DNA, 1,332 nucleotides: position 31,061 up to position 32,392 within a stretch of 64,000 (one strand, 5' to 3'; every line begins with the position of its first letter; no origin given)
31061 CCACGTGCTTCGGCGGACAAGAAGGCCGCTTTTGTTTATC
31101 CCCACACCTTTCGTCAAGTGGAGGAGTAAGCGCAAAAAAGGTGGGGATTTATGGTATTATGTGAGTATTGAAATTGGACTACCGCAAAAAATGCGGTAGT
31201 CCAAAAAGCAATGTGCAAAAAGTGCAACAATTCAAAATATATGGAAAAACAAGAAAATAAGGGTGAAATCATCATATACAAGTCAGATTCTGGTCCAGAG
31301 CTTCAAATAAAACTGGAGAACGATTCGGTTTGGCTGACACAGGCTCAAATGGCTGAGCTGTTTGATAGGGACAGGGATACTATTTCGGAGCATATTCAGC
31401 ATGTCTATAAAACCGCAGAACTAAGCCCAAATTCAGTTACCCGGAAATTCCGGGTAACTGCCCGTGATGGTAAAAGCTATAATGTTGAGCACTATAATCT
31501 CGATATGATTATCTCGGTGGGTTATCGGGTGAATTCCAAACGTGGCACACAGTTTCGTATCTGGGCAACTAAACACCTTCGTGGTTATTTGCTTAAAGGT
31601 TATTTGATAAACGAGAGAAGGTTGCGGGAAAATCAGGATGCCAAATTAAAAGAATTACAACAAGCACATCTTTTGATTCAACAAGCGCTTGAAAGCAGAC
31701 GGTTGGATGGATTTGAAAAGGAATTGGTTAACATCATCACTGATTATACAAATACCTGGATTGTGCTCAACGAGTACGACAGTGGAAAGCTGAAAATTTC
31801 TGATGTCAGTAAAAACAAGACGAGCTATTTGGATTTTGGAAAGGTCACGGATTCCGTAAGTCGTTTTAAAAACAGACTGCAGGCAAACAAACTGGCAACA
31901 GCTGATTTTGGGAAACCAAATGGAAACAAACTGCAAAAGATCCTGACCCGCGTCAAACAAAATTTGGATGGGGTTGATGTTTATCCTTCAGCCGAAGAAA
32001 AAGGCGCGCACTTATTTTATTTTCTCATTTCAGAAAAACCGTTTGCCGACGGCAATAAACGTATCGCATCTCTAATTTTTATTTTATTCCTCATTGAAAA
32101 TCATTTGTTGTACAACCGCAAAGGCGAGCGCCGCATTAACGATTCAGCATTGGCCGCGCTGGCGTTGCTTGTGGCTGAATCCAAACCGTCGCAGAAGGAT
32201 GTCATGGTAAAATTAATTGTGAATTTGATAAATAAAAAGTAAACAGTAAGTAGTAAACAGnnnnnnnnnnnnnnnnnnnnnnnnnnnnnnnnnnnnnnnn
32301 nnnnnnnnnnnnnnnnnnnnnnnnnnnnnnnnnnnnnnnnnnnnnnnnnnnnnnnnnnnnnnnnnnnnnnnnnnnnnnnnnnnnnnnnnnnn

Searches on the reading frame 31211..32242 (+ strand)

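Call 99: search_protein_families(library=pfam, proteins=[window:31211-32242:+], max_evalue=0.00001)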
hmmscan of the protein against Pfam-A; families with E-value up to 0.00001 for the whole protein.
window:31211-32242:+ (343 aa): 2 families
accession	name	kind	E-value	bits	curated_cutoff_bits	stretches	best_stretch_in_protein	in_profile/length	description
PF13310.11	Virulence_RhuM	-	2e-25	90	33.7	1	75-142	1-71/252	Virulence protein RhuM family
PF02661.23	Fic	-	4.9e-07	30.9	24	1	239-294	30-93/93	Fic/DOC family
